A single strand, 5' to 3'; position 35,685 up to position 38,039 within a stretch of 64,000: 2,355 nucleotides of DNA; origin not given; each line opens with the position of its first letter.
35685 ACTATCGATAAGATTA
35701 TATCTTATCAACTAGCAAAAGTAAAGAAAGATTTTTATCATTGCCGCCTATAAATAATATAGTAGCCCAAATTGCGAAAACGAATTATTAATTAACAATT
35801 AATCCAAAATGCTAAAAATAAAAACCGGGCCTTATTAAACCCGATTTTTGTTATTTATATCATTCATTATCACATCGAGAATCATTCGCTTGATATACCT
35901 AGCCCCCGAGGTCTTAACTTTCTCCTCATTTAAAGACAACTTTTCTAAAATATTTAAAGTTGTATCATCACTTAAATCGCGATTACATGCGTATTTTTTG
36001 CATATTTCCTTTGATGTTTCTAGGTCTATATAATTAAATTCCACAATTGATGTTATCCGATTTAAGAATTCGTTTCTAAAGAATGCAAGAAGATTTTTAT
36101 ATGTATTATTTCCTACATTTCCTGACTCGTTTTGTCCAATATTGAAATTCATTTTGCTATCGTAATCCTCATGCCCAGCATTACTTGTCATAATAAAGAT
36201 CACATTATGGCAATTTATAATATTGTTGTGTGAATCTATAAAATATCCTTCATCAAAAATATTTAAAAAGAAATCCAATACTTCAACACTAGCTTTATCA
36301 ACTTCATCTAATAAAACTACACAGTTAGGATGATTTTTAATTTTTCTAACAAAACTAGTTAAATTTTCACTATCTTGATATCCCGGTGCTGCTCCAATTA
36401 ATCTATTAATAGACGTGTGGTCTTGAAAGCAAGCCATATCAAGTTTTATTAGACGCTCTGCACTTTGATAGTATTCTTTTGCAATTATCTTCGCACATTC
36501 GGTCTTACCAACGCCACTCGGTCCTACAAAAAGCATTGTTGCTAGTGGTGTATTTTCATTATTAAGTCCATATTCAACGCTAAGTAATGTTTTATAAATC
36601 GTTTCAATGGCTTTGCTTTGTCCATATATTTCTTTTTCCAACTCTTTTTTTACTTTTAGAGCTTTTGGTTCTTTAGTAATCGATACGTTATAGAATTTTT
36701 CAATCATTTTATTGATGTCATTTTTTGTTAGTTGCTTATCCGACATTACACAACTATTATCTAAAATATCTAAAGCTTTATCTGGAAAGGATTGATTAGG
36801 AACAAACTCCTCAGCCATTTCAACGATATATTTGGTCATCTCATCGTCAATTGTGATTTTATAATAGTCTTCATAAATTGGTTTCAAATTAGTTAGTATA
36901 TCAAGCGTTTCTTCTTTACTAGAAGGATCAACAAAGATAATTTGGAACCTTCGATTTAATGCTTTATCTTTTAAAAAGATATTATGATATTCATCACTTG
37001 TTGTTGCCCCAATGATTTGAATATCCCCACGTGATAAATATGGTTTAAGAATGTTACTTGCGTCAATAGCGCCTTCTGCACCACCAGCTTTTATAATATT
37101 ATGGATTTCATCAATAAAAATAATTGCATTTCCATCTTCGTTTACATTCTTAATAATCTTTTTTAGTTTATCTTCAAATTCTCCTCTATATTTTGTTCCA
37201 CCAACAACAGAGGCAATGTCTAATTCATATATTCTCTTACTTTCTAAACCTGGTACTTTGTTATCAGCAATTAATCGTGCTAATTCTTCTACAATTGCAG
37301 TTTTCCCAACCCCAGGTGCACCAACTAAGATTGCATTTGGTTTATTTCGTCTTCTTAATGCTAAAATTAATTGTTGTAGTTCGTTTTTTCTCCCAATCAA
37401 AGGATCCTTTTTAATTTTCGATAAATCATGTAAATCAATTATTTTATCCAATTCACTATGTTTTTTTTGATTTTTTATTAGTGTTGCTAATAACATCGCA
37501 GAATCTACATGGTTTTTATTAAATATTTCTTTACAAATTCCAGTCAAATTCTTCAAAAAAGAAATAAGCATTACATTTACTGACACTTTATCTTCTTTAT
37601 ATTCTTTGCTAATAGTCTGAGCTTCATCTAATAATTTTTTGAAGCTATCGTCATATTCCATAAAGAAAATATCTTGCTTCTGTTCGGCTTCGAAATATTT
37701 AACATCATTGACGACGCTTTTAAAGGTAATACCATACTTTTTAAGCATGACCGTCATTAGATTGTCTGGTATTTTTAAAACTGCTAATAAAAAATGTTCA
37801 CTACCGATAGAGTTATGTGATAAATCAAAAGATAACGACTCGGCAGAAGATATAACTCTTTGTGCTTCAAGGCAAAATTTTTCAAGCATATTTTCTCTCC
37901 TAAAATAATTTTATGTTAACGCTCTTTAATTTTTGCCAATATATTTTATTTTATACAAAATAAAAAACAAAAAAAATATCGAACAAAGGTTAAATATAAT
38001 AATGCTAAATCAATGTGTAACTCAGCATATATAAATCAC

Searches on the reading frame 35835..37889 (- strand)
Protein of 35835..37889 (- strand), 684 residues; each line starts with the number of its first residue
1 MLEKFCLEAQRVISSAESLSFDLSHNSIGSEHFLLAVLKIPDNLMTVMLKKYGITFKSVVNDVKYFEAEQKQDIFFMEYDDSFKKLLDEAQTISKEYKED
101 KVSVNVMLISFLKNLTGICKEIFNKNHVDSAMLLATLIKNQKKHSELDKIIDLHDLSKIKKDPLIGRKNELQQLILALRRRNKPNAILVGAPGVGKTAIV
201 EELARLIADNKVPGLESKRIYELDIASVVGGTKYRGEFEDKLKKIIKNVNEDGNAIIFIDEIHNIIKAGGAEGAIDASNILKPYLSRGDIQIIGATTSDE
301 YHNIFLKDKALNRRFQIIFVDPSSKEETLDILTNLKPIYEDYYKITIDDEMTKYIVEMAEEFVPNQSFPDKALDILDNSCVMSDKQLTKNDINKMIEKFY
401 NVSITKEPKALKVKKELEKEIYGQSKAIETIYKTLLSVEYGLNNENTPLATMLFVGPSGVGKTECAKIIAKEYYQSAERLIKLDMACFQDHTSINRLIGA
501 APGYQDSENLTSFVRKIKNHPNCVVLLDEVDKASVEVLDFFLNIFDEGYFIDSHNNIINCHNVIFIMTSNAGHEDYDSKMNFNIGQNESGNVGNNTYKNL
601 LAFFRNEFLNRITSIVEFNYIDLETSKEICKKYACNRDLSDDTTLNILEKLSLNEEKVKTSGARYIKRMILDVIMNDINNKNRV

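Call 3: search_protein_families(library=pfam, proteins=[window:35835-37889:-], max_evalue=1)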
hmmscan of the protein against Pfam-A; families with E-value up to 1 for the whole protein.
window:35835-37889:- (684 aa): 48 families (the best 25 are shown)
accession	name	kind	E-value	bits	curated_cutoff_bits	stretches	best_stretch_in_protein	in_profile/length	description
PF07724.20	AAA_2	-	8.6e-44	149.9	27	2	448-614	2-165/166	AAA domain (Cdc48 subfamily)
PF00004.35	AAA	-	2e-28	99.9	21.2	2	187-319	2-127/131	ATPase family associated with various cellular activities (AAA)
PF17871.7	AAA_lid_9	-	8.9e-17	61.3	22.8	1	324-411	1-90/104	AAA lid domain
PF07728.20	AAA_5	-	1.2e-16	61.4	22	2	452-573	2-125/139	AAA domain (dynein-related subfamily)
PF13191.12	AAA_16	-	7.6e-14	53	32.6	1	163-210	1-51/167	AAA ATPase domain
PF13401.12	AAA_22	-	2.1e-13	51.2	27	2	452-546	8-109/130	AAA domain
PF05621.17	TniB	-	5.1e-10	39.5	22.4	2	219-320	85-184/189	Bacterial TniB protein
PF13173.12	AAA_14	-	5.8e-10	39.7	27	2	184-288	3-88/129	AAA domain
PF00158.32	Sigma54_activat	-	5.3e-09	36.4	20.2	1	448-554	22-126/168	Sigma-54 interaction domain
PF02861.25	Clp_N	-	9.7e-09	35.7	20.7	1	22-62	7-47/53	Clp amino terminal domain, pathogenicity island component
PF05496.18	RuvB_N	-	3.7e-08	33.7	27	2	442-474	26-58/159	Holliday junction DNA helicase RuvB P-loop domain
PF13238.12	AAA_18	-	1.6e-06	29.1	29.4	2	187-251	2-65/128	AAA domain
PF12775.13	AAA_7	-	5.2e-06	26.5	25.8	2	174-212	24-62/181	P-loop containing dynein motor region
PF05729.18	NACHT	-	8.5e-06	26.1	26.7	1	187-217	4-34/167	NACHT domain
PF20720.3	nSTAND3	-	1.1e-05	25.7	27.2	2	186-221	20-46/155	Novel STAND NTPase 3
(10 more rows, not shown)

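Call 21: find_related_loci(query=window:35835-37889:-, collection=metagenome_contigs, flank=6000)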
Query window:35835-37889:- (684 aa) in metagenome_contigs; peptide patterns used: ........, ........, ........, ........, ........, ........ (x = any residue, [..] = any of these).
427 stretches matched a pattern; 34 encode a relative of the query (tblastn E <= 1e-3); 34 distinct loci.
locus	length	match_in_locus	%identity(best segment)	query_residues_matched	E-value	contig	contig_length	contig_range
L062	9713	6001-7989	45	1-675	2e-165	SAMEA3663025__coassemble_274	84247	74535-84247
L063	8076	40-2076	44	1-669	3e-165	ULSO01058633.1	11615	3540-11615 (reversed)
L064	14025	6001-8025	44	1-668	3e-161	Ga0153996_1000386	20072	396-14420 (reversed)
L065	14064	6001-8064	45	1-678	2e-160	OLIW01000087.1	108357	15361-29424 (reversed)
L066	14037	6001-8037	45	1-669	5e-160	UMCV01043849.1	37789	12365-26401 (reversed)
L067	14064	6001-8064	45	1-678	6e-160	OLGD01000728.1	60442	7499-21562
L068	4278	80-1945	43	1-632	3e-157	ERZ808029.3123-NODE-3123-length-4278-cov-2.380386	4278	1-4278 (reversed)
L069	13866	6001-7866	42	1-621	2e-151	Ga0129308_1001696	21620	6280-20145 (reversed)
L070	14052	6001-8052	41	1-681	1e-153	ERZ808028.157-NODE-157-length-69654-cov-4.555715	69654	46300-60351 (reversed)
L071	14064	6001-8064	45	1-678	3e-160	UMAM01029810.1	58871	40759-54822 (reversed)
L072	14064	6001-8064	45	1-678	2e-160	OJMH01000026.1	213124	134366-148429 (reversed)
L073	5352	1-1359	47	223-669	4e-109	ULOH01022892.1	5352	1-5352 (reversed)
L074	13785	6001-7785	34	1-569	2e-101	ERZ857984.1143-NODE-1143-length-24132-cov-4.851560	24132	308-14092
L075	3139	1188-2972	34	1-569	6e-100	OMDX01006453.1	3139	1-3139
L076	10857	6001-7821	33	1-583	1e-96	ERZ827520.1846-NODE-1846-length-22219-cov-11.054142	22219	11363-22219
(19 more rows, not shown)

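Call 24: find_homologous_proteins(query=window:35835-37889:-, max_evalue=1e-100)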
Query window:35835-37889:- (684 aa): 5869 proteins with E <= 1e-100 among 8000 candidates; the best 120 are listed.
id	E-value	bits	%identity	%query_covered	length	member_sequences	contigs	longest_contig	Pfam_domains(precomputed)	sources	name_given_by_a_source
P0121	0.0e+0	1469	98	100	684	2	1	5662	PF13173.13,PF02861.26,PF13245.13,PF00004.36,PF13401.13,PF17871.8,PF13238.13,PF05496.19,PF07728.21,PF04851.22,PF13191.13,PF00158.33,PF07724.21,PF12775.14,PF05729.19,PF05621.18,PF20720.4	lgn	-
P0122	0.0e+0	1326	88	100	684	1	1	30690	PF13173.13,PF02861.26,PF20030.6,PF00004.36,PF13401.13,PF17871.8,PF13238.13,PF05496.19,PF07728.21,PF04851.22,PF13191.13,PF00158.33,PF07724.21,PF00005.34,PF12775.14,PF05729.19,PF05621.18,PF20720.4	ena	-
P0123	0.0e+0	1326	88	100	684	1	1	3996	PF13173.13,PF02861.26,PF20030.6,PF00004.36,PF13401.13,PF17871.8,PF13238.13,PF05496.19,PF07728.21,PF13191.13,PF00158.33,PF07724.21,PF12775.14,PF05621.18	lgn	-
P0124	0.0e+0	1320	87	100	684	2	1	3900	PF13173.13,PF02861.26,PF20030.6,PF13604.13,PF13245.13,PF00004.36,PF13401.13,PF17871.8,PF13238.13,PF05496.19,PF07728.21,PF13191.13,PF00158.33,PF07724.21,PF00005.34,PF12775.14,PF05621.18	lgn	-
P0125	0.0e+0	1320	87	100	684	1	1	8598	PF13173.13,PF02861.26,PF13245.13,PF00004.36,PF13401.13,PF17871.8,PF13238.13,PF05496.19,PF07728.21,PF13191.13,PF00158.33,PF07724.21,PF12775.14,PF05729.19,PF05621.18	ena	-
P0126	0.0e+0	1109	73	100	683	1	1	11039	PF13173.13,PF02861.26,PF20030.6,PF13245.13,PF00004.36,PF13401.13,PF17871.8,PF13238.13,PF05496.19,PF07728.21,PF13191.13,PF00158.33,PF07724.21,PF05272.18,PF00005.34,PF12775.14,PF05621.18,PF20720.4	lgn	-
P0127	0.0e+0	1042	69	100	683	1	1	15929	PF13173.13,PF02861.26,PF13245.13,PF00004.36,PF13401.13,PF17871.8,PF13238.13,PF05496.19,PF01637.25,PF07728.21,PF04851.22,PF13191.13,PF00158.33,PF07724.21,PF12775.14,PF05729.19,PF05621.18,PF20720.4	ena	-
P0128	0.0e+0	1022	70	100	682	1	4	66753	PF13173.13,PF02861.26,PF20030.6,PF13245.13,PF00004.36,PF13401.13,PF17871.8,PF13238.13,PF05496.19,PF07728.21,PF13191.13,PF00158.33,PF07724.21,PF00005.34,PF12775.14,PF05729.19,PF05621.18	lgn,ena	-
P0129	2.4e-297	1006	68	100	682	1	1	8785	PF13173.13,PF02861.26,PF20030.6,PF00004.36,PF13401.13,PF17871.8,PF05496.19,PF01637.25,PF07728.21,PF13191.13,PF25201.1,PF00158.33,PF07724.21,PF12775.14,PF05621.18,PF20720.4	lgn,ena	-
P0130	3.0e-297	1005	67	100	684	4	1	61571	PF13173.13,PF02861.26,PF00004.36,PF13401.13,PF17871.8,PF13238.13,PF05496.19,PF07728.21,PF13191.13,PF00158.33,PF07724.21,PF12775.14,PF05729.19,PF05621.18,PF20720.4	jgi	-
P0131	3.9e-297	1005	67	100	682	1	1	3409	PF13173.13,PF02861.26,PF20030.6,PF00004.36,PF13401.13,PF17871.8,PF05496.19,PF07728.21,PF13191.13,PF25201.1,PF00158.33,PF07724.21,PF12775.14,PF05621.18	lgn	-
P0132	4.4e-297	1005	68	100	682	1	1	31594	PF13173.13,PF02861.26,PF20030.6,PF00004.36,PF13401.13,PF17871.8,PF05496.19,PF01637.25,PF07728.21,PF13191.13,PF25201.1,PF00158.33,PF07724.21,PF12775.14,PF05621.18,PF20720.4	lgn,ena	-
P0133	7.3e-297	1004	68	100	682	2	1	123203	PF13173.13,PF02861.26,PF20030.6,PF00004.36,PF13401.13,PF17871.8,PF05496.19,PF01637.25,PF07728.21,PF13191.13,PF25201.1,PF00158.33,PF07724.21,PF12775.14,PF05621.18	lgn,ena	-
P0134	8.8e-297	1004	67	100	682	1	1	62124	PF13173.13,PF02861.26,PF20030.6,PF00004.36,PF13401.13,PF17871.8,PF05496.19,PF01637.25,PF07728.21,PF13191.13,PF25201.1,PF00158.33,PF07724.21,PF12775.14,PF05621.18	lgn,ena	-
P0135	2.0e-296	1003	68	100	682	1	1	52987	PF13173.13,PF02861.26,PF20030.6,PF00004.36,PF13401.13,PF17871.8,PF05496.19,PF01637.25,PF07728.21,PF13191.13,PF25201.1,PF00158.33,PF07724.21,PF12775.14,PF05621.18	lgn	-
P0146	4.6e-293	991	67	100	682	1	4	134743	PF13173.13,PF02861.26,PF20030.6,PF00004.36,PF13401.13,PF17871.8,PF05496.19,PF07728.21,PF13191.13,PF25201.1,PF00158.33,PF07724.21,PF12775.14,PF05621.18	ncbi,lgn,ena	-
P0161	7.0e-247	839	57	100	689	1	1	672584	PF13173.13,PF02861.26,PF00004.36,PF13401.13,PF17871.8,PF05496.19,PF01637.25,PF07728.21,PF13191.13,PF00158.33,PF07724.21,PF12775.14,PF05621.18,PF20720.4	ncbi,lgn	-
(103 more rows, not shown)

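Call 25: find_encoding_contigs(protein=P0122, flank=7000, max_places=1)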
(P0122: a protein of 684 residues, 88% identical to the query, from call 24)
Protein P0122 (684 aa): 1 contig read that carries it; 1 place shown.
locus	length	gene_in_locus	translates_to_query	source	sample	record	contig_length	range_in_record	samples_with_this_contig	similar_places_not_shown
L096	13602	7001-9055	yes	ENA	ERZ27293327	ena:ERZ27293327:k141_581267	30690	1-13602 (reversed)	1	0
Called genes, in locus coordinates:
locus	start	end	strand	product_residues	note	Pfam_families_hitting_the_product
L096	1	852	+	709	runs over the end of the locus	PF07228:SpoIIE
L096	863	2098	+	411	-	PF01171:ATP_bind_3, PF11734:TilS_C (weak)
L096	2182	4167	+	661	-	PF00004:AAA, PF17862:AAA_lid_3, PF01434:Peptidase_M41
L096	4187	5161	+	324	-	PF01207:Dus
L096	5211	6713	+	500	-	PF01336:tRNA_anti-codon, PF00152:tRNA-synt_2, PF01409:tRNA-synt_2d (faint)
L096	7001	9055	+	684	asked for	PF02861:Clp_N, PF05621:TniB (weak), PF13191:AAA_16, PF00004:AAA, PF17871:AAA_lid_9, PF07724:AAA_2, PF00004:AAA, PF07728:AAA_5, +11 more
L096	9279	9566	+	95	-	PF01250:Ribosomal_S6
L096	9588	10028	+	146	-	PF00436:SSB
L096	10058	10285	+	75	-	PF01084:Ribosomal_S18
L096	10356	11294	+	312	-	PF09991:DUF2232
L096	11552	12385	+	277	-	-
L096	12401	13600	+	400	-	?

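Call 26: find_encoding_contigs(protein=P0126, flank=7000, max_places=1)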
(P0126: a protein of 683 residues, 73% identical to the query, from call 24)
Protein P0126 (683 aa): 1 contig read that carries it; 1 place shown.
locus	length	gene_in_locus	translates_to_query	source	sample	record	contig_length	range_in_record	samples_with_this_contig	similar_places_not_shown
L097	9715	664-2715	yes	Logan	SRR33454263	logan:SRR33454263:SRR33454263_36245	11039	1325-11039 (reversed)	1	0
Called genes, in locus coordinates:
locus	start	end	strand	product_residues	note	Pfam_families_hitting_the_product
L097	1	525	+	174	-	?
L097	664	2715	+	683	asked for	PF02861:Clp_N, PF13191:AAA_16, PF00004:AAA, PF17871:AAA_lid_9, PF00158:Sigma54_activat (weak), PF07724:AAA_2, PF00004:AAA, PF07728:AAA_5, +11 more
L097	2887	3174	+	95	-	PF01250:Ribosomal_S6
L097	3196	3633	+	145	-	PF00436:SSB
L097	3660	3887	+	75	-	PF01084:Ribosomal_S18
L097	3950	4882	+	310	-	PF09991:DUF2232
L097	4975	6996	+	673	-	PF24898:GGDEF_GdpP, PF01368:DHH, PF02272:DHHA1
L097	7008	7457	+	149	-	PF01281:Ribosomal_L9_N, PF03948:Ribosomal_L9_C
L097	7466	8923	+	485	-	PF00772:DnaB, PF13481:AAA_25, PF03796:DnaB_C, PF06745:ATPase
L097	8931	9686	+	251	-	PF00753:Lactamase_B (weak), PF23023:Anti-Pycsar_Apyc1 (weak), PF13483:Lactamase_B_3, PF12706:Lactamase_B_2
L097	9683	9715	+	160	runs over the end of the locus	PF02590:SPOUT_MTase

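Call 27: find_encoding_contigs(protein=P0128, flank=7000, max_places=1)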
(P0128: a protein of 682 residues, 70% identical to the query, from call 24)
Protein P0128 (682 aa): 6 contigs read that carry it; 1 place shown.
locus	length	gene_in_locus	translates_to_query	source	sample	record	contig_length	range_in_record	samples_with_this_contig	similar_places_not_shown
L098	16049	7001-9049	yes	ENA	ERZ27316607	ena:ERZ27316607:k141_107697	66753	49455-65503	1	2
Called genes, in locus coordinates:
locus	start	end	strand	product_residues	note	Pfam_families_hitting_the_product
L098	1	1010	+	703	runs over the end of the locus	PF07228:SpoIIE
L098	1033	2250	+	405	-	PF01171:ATP_bind_3, PF01507:PAPS_reduct (weak)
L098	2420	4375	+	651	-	PF00004:AAA, PF17862:AAA_lid_3, PF01434:Peptidase_M41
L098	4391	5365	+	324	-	PF01207:Dus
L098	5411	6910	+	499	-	PF01336:tRNA_anti-codon, PF00152:tRNA-synt_2, PF01409:tRNA-synt_2d (faint)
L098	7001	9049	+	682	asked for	PF02861:Clp_N, PF13191:AAA_16 (weak), PF00004:AAA, PF07728:AAA_5 (weak), PF17871:AAA_lid_9, PF07724:AAA_2, PF00004:AAA, PF07728:AAA_5 (weak), +11 more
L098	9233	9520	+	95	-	PF01250:Ribosomal_S6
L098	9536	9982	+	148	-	PF00436:SSB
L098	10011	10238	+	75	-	PF01084:Ribosomal_S18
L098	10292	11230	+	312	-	PF09991:DUF2232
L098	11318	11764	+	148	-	-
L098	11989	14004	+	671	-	PF24898:GGDEF_GdpP, PF01368:DHH, PF02272:DHHA1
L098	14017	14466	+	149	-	PF01281:Ribosomal_L9_N, PF03948:Ribosomal_L9_C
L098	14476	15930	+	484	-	PF00772:DnaB, PF13481:AAA_25, PF03796:DnaB_C, PF06745:ATPase (weak)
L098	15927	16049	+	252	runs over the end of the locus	PF00753:Lactamase_B, PF23023:Anti-Pycsar_Apyc1 (weak), PF13483:Lactamase_B_3 (weak), PF12706:Lactamase_B_2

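Call 28: find_encoding_contigs(protein=P0146, flank=7000, max_places=1)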
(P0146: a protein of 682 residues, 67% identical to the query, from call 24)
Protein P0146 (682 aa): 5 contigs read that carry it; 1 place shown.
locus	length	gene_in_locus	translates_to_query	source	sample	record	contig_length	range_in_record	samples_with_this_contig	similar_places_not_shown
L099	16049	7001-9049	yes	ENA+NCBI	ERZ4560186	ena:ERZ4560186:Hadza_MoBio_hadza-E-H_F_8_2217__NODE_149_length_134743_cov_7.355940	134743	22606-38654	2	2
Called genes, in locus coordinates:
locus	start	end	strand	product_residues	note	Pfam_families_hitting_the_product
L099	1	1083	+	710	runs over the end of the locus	PF07228:SpoIIE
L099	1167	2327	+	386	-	PF01171:ATP_bind_3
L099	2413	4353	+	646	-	PF06480:FtsH_ext (faint), PF00004:AAA, PF13401:AAA_22 (faint), PF17862:AAA_lid_3, PF01434:Peptidase_M41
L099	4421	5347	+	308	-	PF01207:Dus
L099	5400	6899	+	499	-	PF01336:tRNA_anti-codon, PF00152:tRNA-synt_2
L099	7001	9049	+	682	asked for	PF02861:Clp_N (faint), PF05621:TniB (weak), PF13191:AAA_16, PF00004:AAA, PF17871:AAA_lid_9, PF07724:AAA_2, PF00004:AAA, PF07728:AAA_5, +7 more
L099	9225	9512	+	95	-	PF01250:Ribosomal_S6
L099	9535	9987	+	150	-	PF00436:SSB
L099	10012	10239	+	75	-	PF01084:Ribosomal_S18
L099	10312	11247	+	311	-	PF09991:DUF2232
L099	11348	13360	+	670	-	PF24898:GGDEF_GdpP, PF01368:DHH, PF02272:DHHA1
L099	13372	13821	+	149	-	PF01281:Ribosomal_L9_N, PF03948:Ribosomal_L9_C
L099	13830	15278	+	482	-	PF00772:DnaB, PF13481:AAA_25, PF03796:DnaB_C, PF06745:ATPase (weak)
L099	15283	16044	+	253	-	PF00753:Lactamase_B (weak), PF23023:Anti-Pycsar_Apyc1 (weak), PF13483:Lactamase_B_3 (weak), PF12706:Lactamase_B_2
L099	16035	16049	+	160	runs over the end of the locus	PF02590:SPOUT_MTase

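Call 48: list_cluster_members(proteins=[P0146, P0161, P0026, P0042, P0048, P0052, P0071, P0080, P0100, P0057])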
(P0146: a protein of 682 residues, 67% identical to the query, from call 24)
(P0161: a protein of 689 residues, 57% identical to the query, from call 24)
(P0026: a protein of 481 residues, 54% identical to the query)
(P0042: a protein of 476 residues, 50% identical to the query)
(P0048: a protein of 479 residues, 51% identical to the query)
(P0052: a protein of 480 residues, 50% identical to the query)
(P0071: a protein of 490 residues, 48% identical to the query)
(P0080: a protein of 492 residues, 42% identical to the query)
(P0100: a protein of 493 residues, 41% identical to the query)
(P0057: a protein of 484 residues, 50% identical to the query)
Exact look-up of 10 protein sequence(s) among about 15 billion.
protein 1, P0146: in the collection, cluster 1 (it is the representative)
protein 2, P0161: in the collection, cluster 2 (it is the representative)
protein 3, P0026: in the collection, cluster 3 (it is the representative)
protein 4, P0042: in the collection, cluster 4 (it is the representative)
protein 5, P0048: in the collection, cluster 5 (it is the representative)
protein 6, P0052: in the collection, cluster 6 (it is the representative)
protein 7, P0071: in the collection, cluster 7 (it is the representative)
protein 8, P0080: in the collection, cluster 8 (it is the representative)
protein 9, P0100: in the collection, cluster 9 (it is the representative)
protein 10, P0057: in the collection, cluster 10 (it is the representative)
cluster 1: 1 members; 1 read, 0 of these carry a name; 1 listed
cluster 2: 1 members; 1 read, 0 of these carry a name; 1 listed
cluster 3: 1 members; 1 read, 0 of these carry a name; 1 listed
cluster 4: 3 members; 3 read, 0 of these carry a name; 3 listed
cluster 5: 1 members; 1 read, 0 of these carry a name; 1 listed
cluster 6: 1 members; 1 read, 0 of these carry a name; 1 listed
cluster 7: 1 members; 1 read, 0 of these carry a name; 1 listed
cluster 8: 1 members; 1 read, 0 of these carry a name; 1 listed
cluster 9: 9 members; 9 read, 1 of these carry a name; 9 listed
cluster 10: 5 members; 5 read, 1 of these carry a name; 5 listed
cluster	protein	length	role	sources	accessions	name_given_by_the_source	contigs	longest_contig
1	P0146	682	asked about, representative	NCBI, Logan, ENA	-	-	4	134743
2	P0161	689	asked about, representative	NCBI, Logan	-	-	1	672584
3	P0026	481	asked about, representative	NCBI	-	-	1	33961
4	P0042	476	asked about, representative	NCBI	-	-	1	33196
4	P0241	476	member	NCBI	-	-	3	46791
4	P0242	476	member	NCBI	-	-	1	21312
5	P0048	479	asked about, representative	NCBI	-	-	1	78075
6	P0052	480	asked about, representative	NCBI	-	-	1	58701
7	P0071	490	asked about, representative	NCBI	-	-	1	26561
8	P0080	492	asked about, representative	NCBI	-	-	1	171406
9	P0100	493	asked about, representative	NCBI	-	-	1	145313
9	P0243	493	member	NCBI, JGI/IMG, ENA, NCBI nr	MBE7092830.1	MAG: hypothetical protein E7365_06610 [Clostridiales bacterium] | hypothetical protein [Clostridiales bacterium]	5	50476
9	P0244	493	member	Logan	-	-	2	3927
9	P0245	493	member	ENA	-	-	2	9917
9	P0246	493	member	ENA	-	-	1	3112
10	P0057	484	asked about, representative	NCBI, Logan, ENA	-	-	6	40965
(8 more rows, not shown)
